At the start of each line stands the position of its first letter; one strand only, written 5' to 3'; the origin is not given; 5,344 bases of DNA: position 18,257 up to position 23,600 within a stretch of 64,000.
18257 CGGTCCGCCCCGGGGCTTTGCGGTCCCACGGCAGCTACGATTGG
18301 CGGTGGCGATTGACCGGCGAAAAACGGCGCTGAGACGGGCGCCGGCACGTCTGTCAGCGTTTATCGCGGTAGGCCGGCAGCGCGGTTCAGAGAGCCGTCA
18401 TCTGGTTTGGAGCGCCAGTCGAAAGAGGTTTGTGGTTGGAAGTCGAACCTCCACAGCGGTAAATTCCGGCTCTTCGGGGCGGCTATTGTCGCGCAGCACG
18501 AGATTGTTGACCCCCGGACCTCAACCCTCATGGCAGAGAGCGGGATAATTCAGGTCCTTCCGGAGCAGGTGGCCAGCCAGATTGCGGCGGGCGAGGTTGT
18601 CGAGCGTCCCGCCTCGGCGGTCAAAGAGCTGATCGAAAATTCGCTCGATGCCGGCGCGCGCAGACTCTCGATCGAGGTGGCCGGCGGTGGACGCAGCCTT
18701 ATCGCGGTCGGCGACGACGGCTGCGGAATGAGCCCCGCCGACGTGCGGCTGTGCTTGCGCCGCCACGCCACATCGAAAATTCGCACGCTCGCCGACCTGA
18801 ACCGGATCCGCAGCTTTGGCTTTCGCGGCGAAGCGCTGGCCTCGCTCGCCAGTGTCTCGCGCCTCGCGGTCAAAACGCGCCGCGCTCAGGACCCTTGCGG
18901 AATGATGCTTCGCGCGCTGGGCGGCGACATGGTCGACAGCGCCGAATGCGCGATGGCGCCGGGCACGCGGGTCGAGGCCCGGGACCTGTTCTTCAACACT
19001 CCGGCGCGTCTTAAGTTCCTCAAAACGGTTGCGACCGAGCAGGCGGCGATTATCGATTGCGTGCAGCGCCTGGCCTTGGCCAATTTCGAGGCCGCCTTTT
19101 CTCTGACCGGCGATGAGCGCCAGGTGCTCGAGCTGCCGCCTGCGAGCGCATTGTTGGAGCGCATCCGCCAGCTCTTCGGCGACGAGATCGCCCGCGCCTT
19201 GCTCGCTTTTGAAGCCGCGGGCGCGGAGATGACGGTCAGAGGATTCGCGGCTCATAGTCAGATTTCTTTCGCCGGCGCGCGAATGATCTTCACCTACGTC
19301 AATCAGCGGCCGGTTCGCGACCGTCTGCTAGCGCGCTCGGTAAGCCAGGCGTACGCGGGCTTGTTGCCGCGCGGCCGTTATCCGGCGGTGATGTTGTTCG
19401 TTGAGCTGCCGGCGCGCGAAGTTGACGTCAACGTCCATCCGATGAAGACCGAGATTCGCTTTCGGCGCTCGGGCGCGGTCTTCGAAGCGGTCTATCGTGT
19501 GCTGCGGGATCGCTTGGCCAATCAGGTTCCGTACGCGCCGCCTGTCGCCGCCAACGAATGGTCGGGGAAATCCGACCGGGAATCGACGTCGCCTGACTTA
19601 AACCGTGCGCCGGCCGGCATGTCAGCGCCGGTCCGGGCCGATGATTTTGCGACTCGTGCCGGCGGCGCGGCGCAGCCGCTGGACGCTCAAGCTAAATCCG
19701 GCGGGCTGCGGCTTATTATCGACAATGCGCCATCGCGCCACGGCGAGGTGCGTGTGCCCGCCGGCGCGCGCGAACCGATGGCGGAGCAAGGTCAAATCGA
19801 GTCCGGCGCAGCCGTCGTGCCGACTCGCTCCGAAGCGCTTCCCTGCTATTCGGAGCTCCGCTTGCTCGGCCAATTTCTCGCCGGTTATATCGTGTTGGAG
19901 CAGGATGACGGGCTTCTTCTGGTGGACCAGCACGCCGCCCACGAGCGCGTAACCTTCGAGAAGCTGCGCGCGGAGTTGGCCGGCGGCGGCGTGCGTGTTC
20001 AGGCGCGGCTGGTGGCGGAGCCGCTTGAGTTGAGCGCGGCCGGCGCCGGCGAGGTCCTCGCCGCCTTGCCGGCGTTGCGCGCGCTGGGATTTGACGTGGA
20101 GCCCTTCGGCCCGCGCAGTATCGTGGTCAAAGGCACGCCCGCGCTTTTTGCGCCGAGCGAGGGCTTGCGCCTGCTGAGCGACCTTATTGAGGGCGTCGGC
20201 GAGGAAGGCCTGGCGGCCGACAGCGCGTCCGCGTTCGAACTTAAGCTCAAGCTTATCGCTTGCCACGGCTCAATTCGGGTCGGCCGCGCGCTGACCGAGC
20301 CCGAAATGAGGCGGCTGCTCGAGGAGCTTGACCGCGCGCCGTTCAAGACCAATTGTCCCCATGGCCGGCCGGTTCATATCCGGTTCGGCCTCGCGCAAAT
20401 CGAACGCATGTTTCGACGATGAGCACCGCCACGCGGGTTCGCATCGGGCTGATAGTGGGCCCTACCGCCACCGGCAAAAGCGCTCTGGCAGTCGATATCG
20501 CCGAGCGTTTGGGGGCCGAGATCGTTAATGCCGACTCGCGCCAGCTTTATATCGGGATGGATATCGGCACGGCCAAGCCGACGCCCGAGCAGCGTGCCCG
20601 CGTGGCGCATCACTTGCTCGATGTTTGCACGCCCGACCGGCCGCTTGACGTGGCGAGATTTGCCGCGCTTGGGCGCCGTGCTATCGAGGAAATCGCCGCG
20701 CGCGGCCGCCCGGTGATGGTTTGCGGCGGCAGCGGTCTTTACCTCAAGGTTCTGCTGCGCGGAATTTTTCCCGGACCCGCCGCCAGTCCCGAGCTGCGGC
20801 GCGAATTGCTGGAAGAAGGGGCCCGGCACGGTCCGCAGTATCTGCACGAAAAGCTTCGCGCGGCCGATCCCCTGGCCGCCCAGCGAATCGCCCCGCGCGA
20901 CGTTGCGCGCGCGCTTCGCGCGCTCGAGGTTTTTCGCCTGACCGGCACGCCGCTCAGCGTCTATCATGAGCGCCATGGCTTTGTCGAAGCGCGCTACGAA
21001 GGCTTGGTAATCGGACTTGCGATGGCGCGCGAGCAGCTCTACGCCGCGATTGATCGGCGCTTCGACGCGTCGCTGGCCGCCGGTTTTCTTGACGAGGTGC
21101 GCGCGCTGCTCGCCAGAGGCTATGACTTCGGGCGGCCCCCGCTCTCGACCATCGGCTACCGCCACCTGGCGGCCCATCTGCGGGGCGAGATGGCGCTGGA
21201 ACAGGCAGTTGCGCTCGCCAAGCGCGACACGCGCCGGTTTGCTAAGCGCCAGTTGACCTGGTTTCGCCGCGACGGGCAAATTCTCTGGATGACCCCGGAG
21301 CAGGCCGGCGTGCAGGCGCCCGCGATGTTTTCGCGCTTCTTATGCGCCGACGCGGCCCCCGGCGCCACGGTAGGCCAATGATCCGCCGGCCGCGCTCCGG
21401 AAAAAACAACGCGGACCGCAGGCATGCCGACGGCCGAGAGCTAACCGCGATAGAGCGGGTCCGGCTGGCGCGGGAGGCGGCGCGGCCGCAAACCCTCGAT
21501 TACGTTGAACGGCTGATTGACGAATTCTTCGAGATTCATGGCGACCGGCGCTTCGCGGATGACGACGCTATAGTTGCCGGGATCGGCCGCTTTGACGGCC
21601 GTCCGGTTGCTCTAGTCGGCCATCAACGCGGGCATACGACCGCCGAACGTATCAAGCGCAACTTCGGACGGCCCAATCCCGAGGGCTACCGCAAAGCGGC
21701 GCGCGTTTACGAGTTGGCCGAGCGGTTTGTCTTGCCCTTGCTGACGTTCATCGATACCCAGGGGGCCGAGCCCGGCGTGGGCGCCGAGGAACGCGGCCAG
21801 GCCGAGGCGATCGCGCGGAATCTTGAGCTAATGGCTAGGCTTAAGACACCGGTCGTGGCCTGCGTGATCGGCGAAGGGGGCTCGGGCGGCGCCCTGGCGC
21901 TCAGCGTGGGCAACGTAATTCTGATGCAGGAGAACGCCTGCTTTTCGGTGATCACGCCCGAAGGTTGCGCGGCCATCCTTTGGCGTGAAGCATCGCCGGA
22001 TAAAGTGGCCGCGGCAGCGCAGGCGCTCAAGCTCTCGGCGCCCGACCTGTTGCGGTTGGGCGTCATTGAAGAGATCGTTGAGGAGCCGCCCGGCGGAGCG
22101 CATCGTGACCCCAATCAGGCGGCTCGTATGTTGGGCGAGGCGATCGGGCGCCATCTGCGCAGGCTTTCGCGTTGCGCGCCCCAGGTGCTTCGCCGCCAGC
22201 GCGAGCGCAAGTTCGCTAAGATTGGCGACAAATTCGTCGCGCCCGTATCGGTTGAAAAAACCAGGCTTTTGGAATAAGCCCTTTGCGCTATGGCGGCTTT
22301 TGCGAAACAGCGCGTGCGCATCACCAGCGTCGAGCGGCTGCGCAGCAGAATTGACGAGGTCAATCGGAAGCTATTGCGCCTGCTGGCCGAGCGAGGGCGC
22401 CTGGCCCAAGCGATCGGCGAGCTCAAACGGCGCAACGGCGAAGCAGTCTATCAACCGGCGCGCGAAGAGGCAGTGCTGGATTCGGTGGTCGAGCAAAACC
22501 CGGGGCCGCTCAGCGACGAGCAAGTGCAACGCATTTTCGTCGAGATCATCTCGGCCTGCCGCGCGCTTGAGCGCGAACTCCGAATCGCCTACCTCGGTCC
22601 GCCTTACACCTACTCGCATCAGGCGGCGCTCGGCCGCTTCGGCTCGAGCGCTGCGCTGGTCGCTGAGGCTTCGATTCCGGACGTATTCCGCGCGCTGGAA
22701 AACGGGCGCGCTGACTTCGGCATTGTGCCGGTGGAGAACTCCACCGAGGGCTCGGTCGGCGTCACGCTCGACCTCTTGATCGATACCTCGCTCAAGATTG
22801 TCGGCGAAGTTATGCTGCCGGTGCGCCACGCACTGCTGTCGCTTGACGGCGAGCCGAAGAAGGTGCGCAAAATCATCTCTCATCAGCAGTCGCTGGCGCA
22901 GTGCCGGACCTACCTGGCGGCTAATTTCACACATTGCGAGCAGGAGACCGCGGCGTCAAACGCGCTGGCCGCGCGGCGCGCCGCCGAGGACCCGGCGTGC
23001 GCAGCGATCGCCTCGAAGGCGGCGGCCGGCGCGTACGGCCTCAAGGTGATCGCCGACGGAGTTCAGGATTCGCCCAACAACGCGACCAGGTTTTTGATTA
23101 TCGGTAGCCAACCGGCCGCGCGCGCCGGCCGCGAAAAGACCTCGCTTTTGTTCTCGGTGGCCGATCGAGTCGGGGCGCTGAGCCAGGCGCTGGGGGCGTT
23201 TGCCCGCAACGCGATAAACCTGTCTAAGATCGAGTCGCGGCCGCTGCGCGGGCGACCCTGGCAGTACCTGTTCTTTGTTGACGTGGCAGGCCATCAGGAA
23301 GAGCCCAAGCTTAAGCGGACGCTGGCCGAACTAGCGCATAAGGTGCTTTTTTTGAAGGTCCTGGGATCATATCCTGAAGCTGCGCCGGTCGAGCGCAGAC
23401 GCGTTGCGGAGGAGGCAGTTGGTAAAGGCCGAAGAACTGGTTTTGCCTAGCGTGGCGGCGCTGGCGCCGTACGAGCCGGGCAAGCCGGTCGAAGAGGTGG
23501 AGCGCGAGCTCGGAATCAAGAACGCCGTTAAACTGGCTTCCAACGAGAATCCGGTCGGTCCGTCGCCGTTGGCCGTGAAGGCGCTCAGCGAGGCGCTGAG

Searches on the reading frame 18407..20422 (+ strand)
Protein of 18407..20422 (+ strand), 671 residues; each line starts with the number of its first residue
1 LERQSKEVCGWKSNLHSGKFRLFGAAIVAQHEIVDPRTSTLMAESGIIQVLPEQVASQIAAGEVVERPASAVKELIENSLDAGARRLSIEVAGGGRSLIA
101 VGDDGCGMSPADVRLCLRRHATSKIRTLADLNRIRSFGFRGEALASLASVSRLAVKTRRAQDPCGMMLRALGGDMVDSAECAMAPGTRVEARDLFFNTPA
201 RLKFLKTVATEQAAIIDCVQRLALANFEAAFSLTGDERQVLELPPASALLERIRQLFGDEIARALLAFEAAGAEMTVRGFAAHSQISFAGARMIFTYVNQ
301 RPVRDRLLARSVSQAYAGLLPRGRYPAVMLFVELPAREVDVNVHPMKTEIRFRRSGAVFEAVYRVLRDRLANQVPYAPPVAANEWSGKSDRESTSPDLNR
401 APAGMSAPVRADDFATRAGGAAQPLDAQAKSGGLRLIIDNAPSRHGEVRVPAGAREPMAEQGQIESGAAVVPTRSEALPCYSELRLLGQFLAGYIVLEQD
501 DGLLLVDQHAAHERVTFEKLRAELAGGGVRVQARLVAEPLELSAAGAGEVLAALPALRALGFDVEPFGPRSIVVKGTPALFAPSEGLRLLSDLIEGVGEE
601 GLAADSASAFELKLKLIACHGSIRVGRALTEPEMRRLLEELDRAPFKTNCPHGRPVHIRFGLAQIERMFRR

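Call 74: search_protein_families(library=pfam, proteins=[window:18407-20422:+], max_evalue=0.00001)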
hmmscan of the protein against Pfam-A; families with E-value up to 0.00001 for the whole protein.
window:18407-20422:+ (671 aa): 3 families
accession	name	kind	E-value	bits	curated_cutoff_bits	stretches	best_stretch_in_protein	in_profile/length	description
PF01119.25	DNA_mis_repair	-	7e-33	113.2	26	1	253-370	1-118/119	DNA mismatch repair protein, C-terminal domain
PF08676.16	MutL_C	-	2.2e-31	108.9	25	1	487-629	1-142/142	MutL C terminal dimerisation domain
PF13589.12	HATPase_c_3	-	2.5e-12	47.4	25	1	69-163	4-98/137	Histidine kinase-, DNA gyrase B-, and HSP90-like ATPase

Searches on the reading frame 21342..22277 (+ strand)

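Call 13: search_protein_families(library=pfam, proteins=[window:21342-22277:+], max_evalue=0.001)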
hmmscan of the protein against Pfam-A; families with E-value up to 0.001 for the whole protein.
window:21342-22277:+ (311 aa): 3 families
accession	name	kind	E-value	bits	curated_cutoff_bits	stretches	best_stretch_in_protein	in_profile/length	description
PF03255.19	ACCA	-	1.3e-115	386.3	23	1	32-295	49-310/310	Acetyl co-enzyme A carboxylase carboxyltransferase-like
PF01039.27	Carboxyl_trans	-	4.3e-18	65.7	22.3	1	58-222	267-425/493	Carboxyl transferase domain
PF00378.25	ECH_1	-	6.9e-05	22.7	27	1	150-291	70-217/251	Enoyl-CoA hydratase/isomerase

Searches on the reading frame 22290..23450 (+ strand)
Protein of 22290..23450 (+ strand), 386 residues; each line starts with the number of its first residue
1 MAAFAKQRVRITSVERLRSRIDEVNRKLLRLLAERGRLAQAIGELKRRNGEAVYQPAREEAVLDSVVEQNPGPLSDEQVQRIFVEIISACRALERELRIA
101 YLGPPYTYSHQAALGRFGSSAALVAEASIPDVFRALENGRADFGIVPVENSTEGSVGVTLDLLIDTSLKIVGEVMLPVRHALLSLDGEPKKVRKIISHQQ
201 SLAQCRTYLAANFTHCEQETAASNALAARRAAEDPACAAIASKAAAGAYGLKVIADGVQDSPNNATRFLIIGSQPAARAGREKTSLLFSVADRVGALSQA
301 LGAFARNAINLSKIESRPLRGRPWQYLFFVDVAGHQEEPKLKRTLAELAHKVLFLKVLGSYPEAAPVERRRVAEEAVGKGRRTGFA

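Call 12: search_protein_families(library=pfam, proteins=[window:22290-23450:+], max_evalue=0.001)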
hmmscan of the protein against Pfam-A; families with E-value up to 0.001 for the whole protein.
window:22290-23450:+ (386 aa): 3 families
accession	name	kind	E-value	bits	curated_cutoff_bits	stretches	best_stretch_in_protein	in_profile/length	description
PF00800.23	PDT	-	2e-63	213.9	25.2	1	99-274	1-179/181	Prephenate dehydratase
PF01817.26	CM_2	-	2.2e-24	85.9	27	1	17-94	1-79/80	Chorismate mutase type II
PF01842.31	ACT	-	6.6e-13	48.6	27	1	284-349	1-65/66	ACT domain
